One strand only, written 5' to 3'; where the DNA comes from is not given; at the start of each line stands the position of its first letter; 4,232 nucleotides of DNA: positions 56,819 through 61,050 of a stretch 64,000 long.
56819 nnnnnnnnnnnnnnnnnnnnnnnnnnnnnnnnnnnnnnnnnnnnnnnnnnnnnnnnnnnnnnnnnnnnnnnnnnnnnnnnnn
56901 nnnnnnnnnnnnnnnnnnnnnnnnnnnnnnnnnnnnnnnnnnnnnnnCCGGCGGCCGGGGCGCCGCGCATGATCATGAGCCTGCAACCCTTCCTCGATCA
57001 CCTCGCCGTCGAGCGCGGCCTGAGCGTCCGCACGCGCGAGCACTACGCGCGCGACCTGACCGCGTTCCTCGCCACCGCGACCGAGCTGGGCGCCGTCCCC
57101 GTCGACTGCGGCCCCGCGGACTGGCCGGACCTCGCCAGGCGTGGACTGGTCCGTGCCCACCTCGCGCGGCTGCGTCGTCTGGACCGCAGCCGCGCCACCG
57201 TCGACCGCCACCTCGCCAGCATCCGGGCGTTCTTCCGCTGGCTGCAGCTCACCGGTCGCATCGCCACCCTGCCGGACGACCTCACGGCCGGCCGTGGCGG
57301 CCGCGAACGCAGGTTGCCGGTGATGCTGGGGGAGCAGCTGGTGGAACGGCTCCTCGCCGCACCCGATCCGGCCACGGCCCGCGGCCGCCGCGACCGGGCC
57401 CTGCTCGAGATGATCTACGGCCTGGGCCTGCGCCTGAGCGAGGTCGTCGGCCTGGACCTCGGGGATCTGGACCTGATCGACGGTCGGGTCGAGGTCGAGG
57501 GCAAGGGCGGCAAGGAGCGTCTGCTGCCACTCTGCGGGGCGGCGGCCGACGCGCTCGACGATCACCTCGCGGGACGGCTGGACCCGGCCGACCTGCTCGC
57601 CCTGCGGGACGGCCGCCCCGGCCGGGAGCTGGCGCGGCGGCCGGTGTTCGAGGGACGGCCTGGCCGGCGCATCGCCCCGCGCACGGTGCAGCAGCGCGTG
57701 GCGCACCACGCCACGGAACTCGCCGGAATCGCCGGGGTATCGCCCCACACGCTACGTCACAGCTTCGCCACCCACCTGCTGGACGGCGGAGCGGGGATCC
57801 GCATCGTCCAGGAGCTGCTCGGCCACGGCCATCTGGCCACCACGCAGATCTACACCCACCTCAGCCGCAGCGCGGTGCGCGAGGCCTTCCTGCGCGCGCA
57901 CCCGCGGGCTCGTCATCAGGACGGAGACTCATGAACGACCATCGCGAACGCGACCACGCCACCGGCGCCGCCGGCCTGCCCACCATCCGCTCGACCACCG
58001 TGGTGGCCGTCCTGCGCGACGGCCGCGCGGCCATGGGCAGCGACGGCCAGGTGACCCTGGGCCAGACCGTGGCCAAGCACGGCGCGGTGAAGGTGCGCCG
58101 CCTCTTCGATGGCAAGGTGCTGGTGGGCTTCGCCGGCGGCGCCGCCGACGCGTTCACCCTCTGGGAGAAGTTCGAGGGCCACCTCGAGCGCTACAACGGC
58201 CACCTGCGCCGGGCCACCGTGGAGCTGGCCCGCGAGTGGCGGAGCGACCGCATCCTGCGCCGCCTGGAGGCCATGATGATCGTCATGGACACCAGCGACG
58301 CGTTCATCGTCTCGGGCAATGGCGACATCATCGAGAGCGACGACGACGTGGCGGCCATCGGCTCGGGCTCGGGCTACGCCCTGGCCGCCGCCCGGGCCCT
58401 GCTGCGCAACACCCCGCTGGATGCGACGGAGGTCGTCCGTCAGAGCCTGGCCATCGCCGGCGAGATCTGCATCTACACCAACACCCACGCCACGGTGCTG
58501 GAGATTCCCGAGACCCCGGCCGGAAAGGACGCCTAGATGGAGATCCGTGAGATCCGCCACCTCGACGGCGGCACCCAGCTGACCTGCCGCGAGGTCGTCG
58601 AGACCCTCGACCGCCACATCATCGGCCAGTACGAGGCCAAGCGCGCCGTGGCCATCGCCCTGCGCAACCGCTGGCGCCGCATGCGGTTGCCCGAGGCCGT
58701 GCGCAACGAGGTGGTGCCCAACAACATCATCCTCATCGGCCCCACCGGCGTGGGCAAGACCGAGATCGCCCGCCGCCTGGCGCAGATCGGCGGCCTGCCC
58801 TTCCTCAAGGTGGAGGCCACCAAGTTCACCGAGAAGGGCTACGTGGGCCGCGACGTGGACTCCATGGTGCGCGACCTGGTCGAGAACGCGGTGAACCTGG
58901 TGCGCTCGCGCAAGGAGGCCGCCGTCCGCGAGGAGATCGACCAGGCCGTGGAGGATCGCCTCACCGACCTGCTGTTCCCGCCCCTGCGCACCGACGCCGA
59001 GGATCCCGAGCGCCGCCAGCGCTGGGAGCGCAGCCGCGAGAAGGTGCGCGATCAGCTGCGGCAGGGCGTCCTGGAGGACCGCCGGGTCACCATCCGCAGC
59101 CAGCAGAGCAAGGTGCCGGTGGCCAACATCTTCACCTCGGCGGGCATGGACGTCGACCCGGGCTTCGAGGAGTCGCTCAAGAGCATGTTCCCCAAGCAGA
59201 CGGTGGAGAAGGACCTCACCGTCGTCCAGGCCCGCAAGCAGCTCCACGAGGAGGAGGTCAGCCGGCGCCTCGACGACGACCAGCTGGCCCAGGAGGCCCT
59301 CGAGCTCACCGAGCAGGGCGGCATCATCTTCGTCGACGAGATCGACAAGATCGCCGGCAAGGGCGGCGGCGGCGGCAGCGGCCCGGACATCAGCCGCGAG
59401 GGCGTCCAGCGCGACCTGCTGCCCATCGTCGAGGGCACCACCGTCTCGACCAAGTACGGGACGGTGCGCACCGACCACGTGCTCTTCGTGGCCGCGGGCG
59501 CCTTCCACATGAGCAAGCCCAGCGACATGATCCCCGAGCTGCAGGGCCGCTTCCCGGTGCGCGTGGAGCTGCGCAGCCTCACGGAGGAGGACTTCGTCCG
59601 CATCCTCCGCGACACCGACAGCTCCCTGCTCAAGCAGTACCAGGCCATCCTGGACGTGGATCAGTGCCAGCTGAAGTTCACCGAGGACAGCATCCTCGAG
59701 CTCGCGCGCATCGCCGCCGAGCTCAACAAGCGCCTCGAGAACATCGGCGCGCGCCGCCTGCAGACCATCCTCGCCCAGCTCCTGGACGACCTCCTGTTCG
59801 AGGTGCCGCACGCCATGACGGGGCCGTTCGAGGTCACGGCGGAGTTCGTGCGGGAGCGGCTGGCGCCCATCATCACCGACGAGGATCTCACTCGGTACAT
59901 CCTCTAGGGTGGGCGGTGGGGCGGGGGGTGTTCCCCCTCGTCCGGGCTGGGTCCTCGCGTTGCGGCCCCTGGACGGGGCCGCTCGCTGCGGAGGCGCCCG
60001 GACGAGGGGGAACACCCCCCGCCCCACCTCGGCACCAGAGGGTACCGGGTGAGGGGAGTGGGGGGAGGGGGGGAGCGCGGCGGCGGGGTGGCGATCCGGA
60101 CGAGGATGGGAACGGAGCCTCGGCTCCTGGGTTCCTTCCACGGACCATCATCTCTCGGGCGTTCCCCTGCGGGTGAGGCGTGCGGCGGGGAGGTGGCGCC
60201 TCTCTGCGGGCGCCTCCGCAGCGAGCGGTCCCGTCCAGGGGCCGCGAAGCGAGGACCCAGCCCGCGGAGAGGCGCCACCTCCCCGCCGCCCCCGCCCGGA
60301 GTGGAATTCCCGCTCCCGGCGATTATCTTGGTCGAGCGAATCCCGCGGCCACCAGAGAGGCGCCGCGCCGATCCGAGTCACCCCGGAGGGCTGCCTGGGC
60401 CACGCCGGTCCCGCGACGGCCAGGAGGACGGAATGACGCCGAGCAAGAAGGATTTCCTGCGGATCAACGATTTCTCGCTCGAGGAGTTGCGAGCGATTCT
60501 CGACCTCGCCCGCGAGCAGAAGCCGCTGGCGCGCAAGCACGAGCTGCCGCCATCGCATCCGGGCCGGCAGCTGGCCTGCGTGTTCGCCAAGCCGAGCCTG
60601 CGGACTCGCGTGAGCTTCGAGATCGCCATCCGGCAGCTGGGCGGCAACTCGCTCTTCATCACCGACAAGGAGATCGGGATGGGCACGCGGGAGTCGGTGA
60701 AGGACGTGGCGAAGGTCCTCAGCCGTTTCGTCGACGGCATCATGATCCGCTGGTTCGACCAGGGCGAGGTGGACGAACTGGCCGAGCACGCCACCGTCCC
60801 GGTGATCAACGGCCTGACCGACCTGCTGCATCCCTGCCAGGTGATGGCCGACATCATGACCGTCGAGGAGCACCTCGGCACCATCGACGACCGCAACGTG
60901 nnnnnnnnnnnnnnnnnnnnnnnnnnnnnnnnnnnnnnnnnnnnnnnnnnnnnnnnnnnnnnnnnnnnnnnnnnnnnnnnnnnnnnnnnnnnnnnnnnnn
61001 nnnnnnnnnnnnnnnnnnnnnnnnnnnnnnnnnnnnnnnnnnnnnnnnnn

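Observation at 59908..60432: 525-bp highly structured hslU-argF spacer: two long hairpins carrying inverted copies of one 48-nt core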

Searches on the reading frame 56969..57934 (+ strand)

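Call 12: search_protein_families(library=ncbifam, proteins=[window:56969-57934:+])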
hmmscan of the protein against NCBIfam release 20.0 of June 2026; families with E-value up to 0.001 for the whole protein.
window:56969-57934:+ (321 aa): 11 families
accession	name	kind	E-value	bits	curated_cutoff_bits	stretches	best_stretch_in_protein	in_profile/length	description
TIGR02224.1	recomb_XerC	equivalog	6e-72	242.5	335.15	1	8-315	3-294/295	tyrosine recombinase XerC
NF001399.0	PRK00283.1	subfamily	9.4e-70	235.2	279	1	4-314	8-299/300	tyrosine recombinase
TIGR02225.1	recomb_XerD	equivalog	1.4e-68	231.4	329.6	1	7-314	2-290/290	site-specific tyrosine recombinase XerD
NF040815.2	recomb_XerA_Arch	equivalog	7.9e-46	156.7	220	1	8-306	3-262/263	site-specific tyrosine recombinase/integron integrase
NF002331.0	PRK01287.1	subfamily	1.4e-39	136.2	371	1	6-318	31-332/365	site-specific tyrosine recombinase XerC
TIGR02249.1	integrase_gron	subfamily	5.3e-35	121.3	265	2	238-299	239-301/315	integron integrase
NF003462.0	PRK05084.1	equivalog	1.2e-24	86.7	267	1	140-308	195-354/360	tyrosine recombinase XerS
NF011946.0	PRK15417.1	equivalog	1.3e-22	80.4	435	2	241-300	257-317/337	integron integrase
NF007371.0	PRK09871.1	subfamily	2e-11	43.8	222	1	136-297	22-173/198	tyrosine-type DNA invertase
NF007370.0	PRK09870.1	subfamily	1.4e-07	31.3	221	1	120-302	13-183/200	tyrosine-type DNA invertase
NF040693.1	recomb_GmtY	equivalog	4.7e-06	26.1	340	1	255-306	389-440/441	gamma-mobile-trio recombinase GmtY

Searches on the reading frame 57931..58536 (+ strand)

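Call 12: search_protein_families(library=ncbifam, proteins=[window:57931-58536:+])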
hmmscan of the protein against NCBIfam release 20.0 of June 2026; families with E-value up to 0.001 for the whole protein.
window:57931-58536:+ (201 aa): 4 families
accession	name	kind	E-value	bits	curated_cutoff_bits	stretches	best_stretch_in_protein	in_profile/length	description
NF003964.0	PRK05456.1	equivalog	4.2e-79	264.4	137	1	18-192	4-178/179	ATP-dependent protease subunit HslV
TIGR03692.1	ATP_dep_HslV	equivalog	5.2e-76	254.1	157.75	1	22-191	1-170/171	HslVU peptidase proteolytic subunit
TIGR03634.1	arc_protsome_B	equivalog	8.6e-05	22.2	224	1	22-154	2-140/185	archaeal proteasome endopeptidase complex subunit beta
TIGR03690.1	20S_bact_beta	equivalog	9.1e-05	22.3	191.9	0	20-90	4-73/222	proteasome subunit beta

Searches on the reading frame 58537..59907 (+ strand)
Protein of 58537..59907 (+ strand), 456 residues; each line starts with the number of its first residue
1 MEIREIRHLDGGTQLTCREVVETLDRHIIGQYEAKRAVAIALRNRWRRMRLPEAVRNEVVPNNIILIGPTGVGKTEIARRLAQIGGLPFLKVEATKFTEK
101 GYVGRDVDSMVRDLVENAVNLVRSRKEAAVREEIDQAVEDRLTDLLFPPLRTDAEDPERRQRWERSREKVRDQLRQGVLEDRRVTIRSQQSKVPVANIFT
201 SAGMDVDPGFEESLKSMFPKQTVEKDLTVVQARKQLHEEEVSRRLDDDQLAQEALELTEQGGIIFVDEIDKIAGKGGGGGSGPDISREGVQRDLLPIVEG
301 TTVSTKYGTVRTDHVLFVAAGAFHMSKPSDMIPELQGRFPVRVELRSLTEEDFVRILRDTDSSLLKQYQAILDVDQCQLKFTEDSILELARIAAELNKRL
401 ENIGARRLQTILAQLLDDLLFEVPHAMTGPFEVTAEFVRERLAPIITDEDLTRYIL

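Call 11: find_encoding_contigs(protein=window:58537-59907:+, flank=10000, max_places=10)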
Protein window:58537-59907:+ (456 aa): no gene with exactly this product is on record in the collection.

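Call 12: search_protein_families(library=ncbifam, proteins=[window:58537-59907:+])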
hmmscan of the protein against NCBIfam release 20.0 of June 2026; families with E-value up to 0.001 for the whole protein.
window:58537-59907:+ (456 aa): 23 families
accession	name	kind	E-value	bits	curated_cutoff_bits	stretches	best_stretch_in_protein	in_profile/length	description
TIGR00390.1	hslU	equivalog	1e-173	578.4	362.45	1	15-456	1-441/441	ATP-dependent protease ATPase subunit HslU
NF003745.1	PRK05342.1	equivalog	3.1e-62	210.8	359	3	15-126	60-174/418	ATP-dependent Clp protease ATP-binding subunit ClpX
TIGR00382.1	clpX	equivalog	8.9e-54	183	370.75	3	17-136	69-193/414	ATP-dependent protease ATP-binding subunit ClpX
TIGR02639.1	ClpA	equivalog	2.7e-11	42.4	993.15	1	18-105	449-531/734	ATP-dependent Clp protease ATP-binding subunit ClpA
TIGR01241.2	FtsH_fam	equivalog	1.1e-08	34.3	600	1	60-119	194-251/598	ATP-dependent zinc metalloprotease FtsH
NF033606.1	heat_AAA_ClpK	exception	2.4e-07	29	1900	1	23-105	610-690/949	heat shock survival AAA family ATPase ClpK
NF003069.1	PRK03992.1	subfamily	2.5e-07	30.2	500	1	61-119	165-221/379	proteasome-activating nucleotidase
TIGR01242.2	TIGR01242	subfamily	7.3e-07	28.5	500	1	61-119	148-204/362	proteasome-activating nucleotidase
NF033607.0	disagg_AAA_ClpG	exception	7.5e-07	27.4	1900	1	20-84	586-645/932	AAA family protein disaggregase ClpG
NF008004.0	PRK10733.1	equivalog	2.1e-06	26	1008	1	57-119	181-241/644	ATP-dependent zinc metalloprotease FtsH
NF047747.1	PrtsmActNtasePan2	equivalog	1e-05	25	700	0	60-135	184-254/397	proteasome-activating nucleotidase Pan2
TIGR03346.1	chaperone_ClpB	equivalog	1.4e-05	23.6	1232.1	1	21-84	560-618/853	ATP-dependent chaperone ClpB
TIGR03922.1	T7SS_EccA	equivalog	2.6e-05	23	466.65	1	27-93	277-345/557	type VII secretion AAA-ATPase EccA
NF008118.0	PRK10865.1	equivalog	3.3e-05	22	1417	1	22-84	564-621/857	ATP-dependent chaperone ClpB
NF047748.1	PrtsmActNtasePan1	equivalog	7.5e-05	21.9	750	0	60-135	181-251/405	proteasome-activating nucleotidase Pan1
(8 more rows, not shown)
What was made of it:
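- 58537..59907 (+): hslU, last gene of the xerC-hslV-hslU unit. el1 starts 8 nt after its stop codon. NCBIfam TIGR00390, E = 1e-173 (call 12).
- Checked: The flanking genes are hslU (58537-59907) and argF (60433-61350) (call 12).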

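Call 13: find_homologous_proteins(query=window:58537-59907:+, max_evalue=1e-100)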
Query window:58537-59907:+ (456 aa): 7998 proteins with E <= 1e-100 among 8000 candidates; the best 120 are listed.
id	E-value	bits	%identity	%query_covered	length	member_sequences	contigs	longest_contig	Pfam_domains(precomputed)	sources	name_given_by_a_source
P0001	1.3e-280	949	96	100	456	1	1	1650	PF07724.21,PF00004.36,PF07728.21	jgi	-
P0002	5.5e-270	914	91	100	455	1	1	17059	PF07724.21,PF00493.30,PF00004.36,PF13401.13,PF07728.21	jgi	-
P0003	2.3e-267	905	91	100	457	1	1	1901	PF07724.21,PF00004.36,PF13401.13,PF07728.21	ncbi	-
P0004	1.0e-249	847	85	100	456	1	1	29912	PF07724.21,PF00004.36,PF07728.21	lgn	-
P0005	1.8e-249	846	85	100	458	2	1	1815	PF07724.21,PF00004.36,PF07728.21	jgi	jgi:ATP-dependent HslUV protease ATP-binding subunit HslU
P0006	5.6e-247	838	84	100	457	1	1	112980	PF07724.21,PF00004.36,PF07728.21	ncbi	-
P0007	2.1e-246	836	84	100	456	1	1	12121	PF07724.21,PF00004.36,PF07728.21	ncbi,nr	ncbi:ATP-dependent protease ATPase subunit HslU [bacterium]|nr:ATP-dependent protease ATPase subunit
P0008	2.0e-245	833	84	99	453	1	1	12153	PF07724.21,PF00004.36,PF07728.21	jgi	jgi:ATP-dependent HslUV protease ATP-binding subunit HslU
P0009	5.4e-245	831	84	100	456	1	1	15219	PF07724.21,PF00004.36,PF13401.13,PF13238.13,PF07728.21,PF10431.16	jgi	jgi:ATP-dependent HslUV protease ATP-binding subunit HslU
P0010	5.6e-245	831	84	100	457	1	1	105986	PF07724.21,PF00004.36,PF07728.21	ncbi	ncbi:MAG: ATP-dependent protease ATPase subunit HslU [Candidatus Krumholzibacteriia bacterium]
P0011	8.7e-245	831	84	100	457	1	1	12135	PF07724.21,PF00004.36,PF07728.21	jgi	-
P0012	5.0e-243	825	84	99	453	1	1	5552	PF07724.21,PF00493.30,PF00004.36,PF07728.21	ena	-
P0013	7.6e-243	824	85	99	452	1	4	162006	PF07724.21,PF00004.36,PF07728.21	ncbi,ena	-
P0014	1.3e-239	814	83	99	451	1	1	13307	PF07724.21,PF00004.36,PF07728.21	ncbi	-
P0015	3.3e-239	812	84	99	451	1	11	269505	PF07724.21,PF00004.36,PF13401.13,PF07728.21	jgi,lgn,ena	jgi:ATP-dependent HslUV protease ATP-binding subunit HslU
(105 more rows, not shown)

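Call 15: find_encoding_contigs(protein=P0002, flank=10000, max_places=3)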
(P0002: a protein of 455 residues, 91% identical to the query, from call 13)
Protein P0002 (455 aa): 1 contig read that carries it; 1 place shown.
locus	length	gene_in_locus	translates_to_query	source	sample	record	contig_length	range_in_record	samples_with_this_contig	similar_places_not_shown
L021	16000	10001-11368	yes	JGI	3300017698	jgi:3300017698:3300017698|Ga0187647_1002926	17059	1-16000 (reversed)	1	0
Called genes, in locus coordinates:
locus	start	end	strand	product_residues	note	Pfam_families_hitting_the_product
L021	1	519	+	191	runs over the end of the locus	-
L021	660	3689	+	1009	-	PF07517:SecA_DEAD, PF01043:SecA_PP_bind, PF21090:P-loop_SecA, PF07516:SecA_SW, PF02810:SEC-C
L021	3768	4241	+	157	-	PF04361:DUF494 (weak)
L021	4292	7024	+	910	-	-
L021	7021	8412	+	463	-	PF01134:GIDA, PF01266:DAO, PF13450:NAD_binding_8 (weak)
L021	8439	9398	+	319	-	PF02899:Phage_int_SAM_1, PF00589:Phage_integrase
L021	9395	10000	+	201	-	PF00227:Proteasome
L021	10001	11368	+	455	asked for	PF00493:MCM (faint), PF00004:AAA (weak), PF07728:AAA_5 (weak), PF13401:AAA_22 (faint), PF07724:AAA_2, PF00004:AAA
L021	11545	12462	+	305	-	PF02729:OTCace_N, PF00185:OTCace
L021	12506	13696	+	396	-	PF13205:Big_5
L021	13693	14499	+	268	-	PF01678:DAP_epimerase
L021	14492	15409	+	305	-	PF00701:DHDPS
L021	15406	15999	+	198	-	?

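Call 16: find_encoding_contigs(protein=P0001, flank=10000, max_places=3)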
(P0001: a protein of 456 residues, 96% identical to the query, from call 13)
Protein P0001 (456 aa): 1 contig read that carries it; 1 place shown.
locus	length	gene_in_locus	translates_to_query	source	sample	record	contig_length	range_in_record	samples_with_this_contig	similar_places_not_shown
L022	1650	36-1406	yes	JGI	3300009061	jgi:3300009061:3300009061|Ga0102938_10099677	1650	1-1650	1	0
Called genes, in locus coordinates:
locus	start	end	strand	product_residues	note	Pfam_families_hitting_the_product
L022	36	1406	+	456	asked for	PF00004:AAA (weak), PF07728:AAA_5 (weak), PF07724:AAA_2, PF00004:AAA (weak)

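Call 17: find_encoding_contigs(protein=P0003, flank=10000, max_places=3)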
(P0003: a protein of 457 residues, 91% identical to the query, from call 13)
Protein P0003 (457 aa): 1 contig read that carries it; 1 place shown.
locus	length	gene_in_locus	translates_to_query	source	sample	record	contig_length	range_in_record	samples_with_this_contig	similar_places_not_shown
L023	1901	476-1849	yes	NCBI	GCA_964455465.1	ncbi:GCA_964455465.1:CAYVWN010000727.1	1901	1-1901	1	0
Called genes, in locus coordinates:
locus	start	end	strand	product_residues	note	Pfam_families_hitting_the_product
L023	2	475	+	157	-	?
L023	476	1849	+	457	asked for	PF00004:AAA (weak), PF07728:AAA_5 (faint), PF13401:AAA_22 (faint), PF07724:AAA_2, PF00004:AAA (weak)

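Call 18: find_encoding_contigs(protein=P0004, flank=10000, max_places=3)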
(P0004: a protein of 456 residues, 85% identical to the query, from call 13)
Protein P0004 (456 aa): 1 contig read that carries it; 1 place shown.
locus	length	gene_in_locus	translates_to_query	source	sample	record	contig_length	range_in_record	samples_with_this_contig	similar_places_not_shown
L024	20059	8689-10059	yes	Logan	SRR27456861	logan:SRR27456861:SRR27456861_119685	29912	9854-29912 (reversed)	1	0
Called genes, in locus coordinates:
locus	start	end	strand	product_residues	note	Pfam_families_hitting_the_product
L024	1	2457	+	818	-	?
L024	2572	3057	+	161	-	PF04361:DUF494 (weak)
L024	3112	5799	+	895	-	PF01751:Toprim, PF01131:Topoisom_bac, PF13368:Toprim_C_rpt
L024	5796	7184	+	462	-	PF00890:FAD_binding_2 (faint), PF01134:GIDA, PF01266:DAO (weak), PF07992:Pyr_redox_2 (faint), PF12831:FAD_oxidored (weak), PF13450:NAD_binding_8 (faint)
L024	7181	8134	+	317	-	PF02899:Phage_int_SAM_1, PF00589:Phage_integrase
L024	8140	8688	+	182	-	PF00227:Proteasome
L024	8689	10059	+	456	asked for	PF00004:AAA (weak), PF07728:AAA_5 (weak), PF07724:AAA_2, PF00004:AAA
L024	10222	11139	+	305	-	PF02729:OTCace_N, PF00185:OTCace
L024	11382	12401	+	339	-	-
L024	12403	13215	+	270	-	PF01678:DAP_epimerase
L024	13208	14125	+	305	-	PF00701:DHDPS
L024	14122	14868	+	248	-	PF01113:DapB_N, PF05173:DapB_C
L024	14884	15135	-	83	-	PF01649:Ribosomal_S20p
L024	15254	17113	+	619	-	PF01541:GIY-YIG, PF27096:UvrC_M, PF02151:UVR, PF22920:UvrC_RNaseH, PF08459:UvrC_RNaseH_dom, PF12826:HHH_2 (weak), PF14520:HHH_5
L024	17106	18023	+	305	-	PF02899:Phage_int_SAM_1, PF00589:Phage_integrase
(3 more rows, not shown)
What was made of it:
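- On Inverton (site-specific invertible promoter): xerC lies 2 kb from el1, but the same xerC-hslVU unit occurs in hairpin-less relatives (calls 15, 18).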

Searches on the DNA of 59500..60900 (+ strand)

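Call 5: search_rna_families(source=window, start=59500, end=60900, threshold=evalue, max_evalue=10)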
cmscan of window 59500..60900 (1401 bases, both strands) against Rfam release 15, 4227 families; matches with E-value up to 10: 9.
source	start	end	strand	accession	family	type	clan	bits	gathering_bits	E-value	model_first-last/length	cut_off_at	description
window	59914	60029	-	RF03349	mir-3151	Gene; miRNA;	-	34.6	83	0.00095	1-85/85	no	mir-3151 microRNA precursor family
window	59917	60026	-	RF03230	mir-967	Gene; miRNA;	-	22.9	70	0.17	1-90/90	no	mir-967 microRNA precursor family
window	59916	60027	-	RF00879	mir-615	Gene; miRNA;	-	22.2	90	0.89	1-85/85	no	mir-615 microRNA precursor family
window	59927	60017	-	RF03433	mir-2576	Gene; miRNA;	-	21.1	83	2.6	1-120/120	no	mir-2576 microRNA precursor family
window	60183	60288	+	RF03941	mir-3158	Gene; miRNA;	-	19.1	97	2.3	1-81/81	no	mir-3158 microRNA precursor family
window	59929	60014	-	RF03211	mir-666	Gene; miRNA;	-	17.8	70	4.7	1-86/86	no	mir-666 microRNA precursor family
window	60226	60259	-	RF00037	IRE_I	Cis-reg;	-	15.2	34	7.2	1-36/36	no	Iron response element I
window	60634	60666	-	RF01133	sR3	Gene; snRNA; snoRNA; CD-box;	-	11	41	6.9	1-55/55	no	Small nucleolar RNA sR3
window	60497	60572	+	RF01670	P17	Gene; sRNA;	-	10.2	45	9.8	1-282/282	no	Pseudomonas sRNA P17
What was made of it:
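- No Rfam hit (call 5).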

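Call 91: search_dna_similar(query=window:59908-60300:+, collection=plasmids, mode=distant, max_evalue=0.01, max_rows=10)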
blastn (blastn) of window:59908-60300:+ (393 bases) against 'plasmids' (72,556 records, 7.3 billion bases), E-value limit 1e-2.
No match.
